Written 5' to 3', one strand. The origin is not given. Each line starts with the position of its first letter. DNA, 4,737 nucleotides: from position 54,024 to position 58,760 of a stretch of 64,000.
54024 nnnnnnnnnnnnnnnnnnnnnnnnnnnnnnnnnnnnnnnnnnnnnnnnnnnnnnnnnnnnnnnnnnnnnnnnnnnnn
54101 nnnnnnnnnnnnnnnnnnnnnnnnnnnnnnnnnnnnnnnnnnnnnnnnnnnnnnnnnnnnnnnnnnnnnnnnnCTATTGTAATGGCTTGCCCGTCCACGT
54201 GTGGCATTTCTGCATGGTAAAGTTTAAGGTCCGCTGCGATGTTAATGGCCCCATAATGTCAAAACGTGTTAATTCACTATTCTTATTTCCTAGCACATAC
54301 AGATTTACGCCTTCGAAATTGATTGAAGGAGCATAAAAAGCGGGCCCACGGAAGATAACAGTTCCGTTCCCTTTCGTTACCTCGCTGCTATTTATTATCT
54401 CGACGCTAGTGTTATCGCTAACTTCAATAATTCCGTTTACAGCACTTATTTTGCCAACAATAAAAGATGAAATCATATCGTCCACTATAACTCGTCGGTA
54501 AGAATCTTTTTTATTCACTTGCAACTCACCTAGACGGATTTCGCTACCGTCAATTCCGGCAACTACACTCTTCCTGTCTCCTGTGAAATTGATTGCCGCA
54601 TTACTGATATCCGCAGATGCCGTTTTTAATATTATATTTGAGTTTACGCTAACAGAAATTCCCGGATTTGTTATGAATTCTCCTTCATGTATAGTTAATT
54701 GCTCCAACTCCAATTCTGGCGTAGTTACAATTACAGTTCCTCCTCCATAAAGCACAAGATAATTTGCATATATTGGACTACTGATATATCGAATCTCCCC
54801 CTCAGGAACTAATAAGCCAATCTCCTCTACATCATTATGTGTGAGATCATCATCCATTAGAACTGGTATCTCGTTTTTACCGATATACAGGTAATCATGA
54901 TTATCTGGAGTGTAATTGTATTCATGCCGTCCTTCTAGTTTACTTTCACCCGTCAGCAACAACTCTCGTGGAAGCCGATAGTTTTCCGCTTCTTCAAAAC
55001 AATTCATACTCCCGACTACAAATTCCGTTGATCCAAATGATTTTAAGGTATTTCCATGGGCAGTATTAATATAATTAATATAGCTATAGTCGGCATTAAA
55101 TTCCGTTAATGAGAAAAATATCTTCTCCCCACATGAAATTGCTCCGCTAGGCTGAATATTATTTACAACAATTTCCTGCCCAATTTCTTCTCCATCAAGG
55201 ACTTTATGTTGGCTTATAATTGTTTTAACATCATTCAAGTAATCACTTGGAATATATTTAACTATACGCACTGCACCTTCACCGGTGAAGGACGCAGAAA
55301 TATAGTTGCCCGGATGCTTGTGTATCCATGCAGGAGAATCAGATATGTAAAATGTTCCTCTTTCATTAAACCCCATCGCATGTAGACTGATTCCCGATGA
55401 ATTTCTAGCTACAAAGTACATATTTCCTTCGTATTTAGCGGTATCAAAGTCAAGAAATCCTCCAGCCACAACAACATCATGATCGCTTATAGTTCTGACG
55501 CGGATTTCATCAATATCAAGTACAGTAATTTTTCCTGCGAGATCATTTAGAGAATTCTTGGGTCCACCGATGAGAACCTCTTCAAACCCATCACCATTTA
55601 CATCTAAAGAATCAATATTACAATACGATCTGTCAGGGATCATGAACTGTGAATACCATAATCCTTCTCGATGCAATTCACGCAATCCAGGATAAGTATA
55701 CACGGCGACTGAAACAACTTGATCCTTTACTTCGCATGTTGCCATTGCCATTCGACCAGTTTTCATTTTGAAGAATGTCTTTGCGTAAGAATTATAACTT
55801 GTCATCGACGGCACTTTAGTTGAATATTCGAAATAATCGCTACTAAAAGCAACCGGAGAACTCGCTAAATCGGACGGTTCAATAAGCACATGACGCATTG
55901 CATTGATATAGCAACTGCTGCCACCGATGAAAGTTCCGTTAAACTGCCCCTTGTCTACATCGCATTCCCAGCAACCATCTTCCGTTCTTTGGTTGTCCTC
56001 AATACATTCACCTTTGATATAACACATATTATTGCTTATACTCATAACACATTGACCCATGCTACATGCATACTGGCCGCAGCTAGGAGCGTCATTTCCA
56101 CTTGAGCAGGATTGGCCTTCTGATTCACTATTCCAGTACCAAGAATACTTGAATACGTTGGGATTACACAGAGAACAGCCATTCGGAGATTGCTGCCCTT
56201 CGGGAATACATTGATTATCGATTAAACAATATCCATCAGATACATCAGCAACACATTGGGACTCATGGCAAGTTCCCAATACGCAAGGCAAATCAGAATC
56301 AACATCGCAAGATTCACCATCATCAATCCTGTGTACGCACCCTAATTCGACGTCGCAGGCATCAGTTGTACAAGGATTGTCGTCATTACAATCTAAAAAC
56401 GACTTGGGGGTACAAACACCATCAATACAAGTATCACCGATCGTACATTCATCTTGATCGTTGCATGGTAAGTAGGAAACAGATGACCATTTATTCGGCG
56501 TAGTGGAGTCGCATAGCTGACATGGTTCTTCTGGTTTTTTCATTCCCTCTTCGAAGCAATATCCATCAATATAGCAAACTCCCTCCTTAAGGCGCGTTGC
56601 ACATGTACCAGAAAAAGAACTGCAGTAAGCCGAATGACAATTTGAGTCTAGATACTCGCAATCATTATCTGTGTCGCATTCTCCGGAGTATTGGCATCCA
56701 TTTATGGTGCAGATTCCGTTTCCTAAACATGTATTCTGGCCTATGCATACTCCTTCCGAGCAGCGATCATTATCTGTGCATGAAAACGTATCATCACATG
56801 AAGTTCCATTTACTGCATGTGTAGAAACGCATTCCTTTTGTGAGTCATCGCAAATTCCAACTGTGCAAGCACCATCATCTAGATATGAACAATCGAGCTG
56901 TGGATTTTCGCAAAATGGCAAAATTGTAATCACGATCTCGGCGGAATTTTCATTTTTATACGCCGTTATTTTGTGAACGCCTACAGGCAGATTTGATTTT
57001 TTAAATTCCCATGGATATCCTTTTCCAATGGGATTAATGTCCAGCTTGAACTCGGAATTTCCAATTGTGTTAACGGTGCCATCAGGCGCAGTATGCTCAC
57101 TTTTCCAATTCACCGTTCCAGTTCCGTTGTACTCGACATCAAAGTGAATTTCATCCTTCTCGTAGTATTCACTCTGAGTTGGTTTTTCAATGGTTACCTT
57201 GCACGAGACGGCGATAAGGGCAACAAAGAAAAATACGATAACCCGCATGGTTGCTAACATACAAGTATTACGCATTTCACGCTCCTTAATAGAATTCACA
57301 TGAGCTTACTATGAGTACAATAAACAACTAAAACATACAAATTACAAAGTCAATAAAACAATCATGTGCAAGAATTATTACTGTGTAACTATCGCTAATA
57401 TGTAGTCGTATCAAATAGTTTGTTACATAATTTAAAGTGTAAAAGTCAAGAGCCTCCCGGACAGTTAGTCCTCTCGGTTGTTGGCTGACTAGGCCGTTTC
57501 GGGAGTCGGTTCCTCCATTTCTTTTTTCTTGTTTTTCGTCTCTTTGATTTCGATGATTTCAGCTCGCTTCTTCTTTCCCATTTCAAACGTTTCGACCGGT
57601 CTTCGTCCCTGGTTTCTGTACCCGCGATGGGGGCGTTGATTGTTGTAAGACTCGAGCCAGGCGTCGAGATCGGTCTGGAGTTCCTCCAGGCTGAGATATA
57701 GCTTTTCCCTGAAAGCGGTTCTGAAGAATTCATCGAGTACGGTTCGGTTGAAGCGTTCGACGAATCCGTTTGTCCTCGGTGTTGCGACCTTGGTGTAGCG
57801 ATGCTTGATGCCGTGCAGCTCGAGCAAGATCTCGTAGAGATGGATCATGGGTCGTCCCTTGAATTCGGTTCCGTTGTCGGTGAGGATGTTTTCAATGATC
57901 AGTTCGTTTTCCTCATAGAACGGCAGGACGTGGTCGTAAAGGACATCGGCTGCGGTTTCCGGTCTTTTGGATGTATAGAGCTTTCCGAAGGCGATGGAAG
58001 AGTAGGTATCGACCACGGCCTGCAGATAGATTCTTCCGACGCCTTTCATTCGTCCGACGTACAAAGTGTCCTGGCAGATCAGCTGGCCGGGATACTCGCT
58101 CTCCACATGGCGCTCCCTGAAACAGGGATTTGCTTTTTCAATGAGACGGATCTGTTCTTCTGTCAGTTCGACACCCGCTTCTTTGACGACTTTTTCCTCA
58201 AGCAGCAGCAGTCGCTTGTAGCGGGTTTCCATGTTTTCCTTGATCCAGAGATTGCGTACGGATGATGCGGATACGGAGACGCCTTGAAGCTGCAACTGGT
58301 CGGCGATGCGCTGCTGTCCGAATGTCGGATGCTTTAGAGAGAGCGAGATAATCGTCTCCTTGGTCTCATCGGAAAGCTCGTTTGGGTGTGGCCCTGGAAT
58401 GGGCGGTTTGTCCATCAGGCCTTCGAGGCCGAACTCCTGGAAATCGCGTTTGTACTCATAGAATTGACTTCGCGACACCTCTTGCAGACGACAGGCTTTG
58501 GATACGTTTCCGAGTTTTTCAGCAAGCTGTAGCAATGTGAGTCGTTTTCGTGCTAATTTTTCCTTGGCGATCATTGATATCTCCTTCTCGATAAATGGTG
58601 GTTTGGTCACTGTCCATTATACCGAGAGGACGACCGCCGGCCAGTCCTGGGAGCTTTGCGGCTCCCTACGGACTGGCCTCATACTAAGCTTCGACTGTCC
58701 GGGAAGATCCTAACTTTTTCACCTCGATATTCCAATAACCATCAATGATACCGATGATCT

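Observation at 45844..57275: Best candidate for an undescribed system: IS-bracketed four-gene operon of orphan surface proteins including a 1702-aa giant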

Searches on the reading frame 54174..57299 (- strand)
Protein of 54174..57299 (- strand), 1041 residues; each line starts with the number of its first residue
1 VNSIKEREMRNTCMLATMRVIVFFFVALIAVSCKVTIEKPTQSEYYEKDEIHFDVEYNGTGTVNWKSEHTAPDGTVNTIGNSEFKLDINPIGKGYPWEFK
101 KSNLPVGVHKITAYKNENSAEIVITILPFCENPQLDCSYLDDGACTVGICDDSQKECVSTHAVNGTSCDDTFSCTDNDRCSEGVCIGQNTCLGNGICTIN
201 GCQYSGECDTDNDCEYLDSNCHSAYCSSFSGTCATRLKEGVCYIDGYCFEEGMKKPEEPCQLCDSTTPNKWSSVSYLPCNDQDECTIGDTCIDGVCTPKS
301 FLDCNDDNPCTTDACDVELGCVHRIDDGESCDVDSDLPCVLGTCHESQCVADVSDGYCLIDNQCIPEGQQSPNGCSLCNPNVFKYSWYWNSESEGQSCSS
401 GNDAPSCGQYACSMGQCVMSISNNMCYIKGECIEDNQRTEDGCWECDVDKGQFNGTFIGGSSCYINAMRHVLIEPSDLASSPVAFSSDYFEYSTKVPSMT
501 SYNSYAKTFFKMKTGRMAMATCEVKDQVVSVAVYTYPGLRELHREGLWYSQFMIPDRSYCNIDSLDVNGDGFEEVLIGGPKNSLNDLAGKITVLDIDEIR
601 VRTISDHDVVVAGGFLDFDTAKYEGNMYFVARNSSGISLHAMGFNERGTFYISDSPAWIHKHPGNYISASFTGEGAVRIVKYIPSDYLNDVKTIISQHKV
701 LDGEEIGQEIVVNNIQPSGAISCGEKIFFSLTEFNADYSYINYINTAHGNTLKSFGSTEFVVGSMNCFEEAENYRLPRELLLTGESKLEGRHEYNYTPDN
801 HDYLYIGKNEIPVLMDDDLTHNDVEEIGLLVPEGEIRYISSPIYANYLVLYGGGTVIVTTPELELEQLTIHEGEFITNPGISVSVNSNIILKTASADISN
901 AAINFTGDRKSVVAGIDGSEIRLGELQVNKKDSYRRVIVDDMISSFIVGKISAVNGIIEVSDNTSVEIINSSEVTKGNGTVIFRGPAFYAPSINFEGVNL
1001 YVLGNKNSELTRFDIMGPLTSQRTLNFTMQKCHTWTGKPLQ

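Call 4: search_protein_families(library=pfam, proteins=[window:54174-57299:-], max_evalue=0.1)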
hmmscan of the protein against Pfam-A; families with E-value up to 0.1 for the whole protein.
window:54174-57299:- (1041 aa): 2 families
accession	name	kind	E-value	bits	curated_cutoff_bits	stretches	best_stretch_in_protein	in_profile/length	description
PF00526.23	Dicty_CTDC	-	1.2e-05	25.5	27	1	303-323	1-21/24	Dictyostelium (slime mold) repeat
PF01839.29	FG-GAP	-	0.018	15.4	22.1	1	564-593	7-36/37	FG-GAP repeat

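Call 5: search_protein_families(library=ncbifam, proteins=[window:54174-57299:-], max_evalue=0.1)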
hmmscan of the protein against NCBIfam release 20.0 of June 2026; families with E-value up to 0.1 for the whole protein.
window:54174-57299:- (1041 aa): 0 families

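Call 19: search_solved_structures(query=window:54174-57299:-, max_evalue=1)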
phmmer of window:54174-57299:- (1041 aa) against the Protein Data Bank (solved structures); distinct sequences matched with E-value up to 1: 0.

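Call 62: search_protein_families(library=padloc, proteins=[window:54174-57299:-], max_evalue=0.01)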
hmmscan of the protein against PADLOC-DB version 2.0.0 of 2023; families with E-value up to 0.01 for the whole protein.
window:54174-57299:- (1041 aa): 0 families

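Call 63: search_protein_families(library=phrogs, proteins=[window:54174-57299:-], max_evalue=0.01)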
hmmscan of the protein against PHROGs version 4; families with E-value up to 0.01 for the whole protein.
window:54174-57299:- (1041 aa): 0 families

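Call 93: search_solved_structures(query=A5, max_evalue=1)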
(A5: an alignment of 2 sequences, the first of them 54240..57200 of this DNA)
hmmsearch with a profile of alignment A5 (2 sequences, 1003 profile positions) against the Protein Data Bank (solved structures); distinct sequences matched with E-value up to 1: 2.
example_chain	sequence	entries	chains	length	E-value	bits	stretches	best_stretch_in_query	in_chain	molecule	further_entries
3v4p_A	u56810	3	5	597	0.012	16.7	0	542-573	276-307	Integrin alpha-4 | Integrin alpha4 subunit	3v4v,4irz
9p95_A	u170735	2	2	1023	0.039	15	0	543-573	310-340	Integrin alpha-4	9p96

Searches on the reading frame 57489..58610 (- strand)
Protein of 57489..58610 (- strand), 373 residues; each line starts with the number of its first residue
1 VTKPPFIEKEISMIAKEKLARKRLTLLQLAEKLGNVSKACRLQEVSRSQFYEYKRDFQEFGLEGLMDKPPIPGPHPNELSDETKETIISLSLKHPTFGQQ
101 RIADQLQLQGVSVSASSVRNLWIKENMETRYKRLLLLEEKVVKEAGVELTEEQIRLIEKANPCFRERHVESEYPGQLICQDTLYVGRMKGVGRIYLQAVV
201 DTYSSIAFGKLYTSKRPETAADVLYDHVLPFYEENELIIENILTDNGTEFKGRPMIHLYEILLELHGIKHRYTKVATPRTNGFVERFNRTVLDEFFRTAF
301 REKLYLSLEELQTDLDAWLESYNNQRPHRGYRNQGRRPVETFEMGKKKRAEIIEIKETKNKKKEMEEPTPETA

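Call 9: search_protein_families(library=pfam, proteins=[window:57489-58610:-], max_evalue=0.01)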
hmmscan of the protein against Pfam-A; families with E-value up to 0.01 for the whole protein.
window:57489-58610:- (373 aa): 7 families
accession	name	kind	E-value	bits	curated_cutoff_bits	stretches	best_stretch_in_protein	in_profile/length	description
PF13683.12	rve_3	-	1.8e-16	60.1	26.5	1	266-332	1-63/67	Integrase core domain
PF13565.12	HTH_32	-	1.8e-13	51.3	33.7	1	51-122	3-73/73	Homeodomain-like domain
PF13551.12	HTH_29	-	4.9e-10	39.8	28.1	1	24-84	3-63/64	Winged helix-turn helix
PF00665.32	rve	-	6.5e-09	36.4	32.6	1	174-278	4-102/102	Integrase core domain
PF13518.12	HTH_28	-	1.7e-08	34.8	25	1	22-69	1-48/52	Helix-turn-helix domain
PF13384.12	HTH_23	-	2.9e-05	24.2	24.6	1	21-65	5-49/50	Homeodomain-like domain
PF13276.12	HTH_21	-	0.0089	16.7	28.1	0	80-133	3-58/60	HTH-like domain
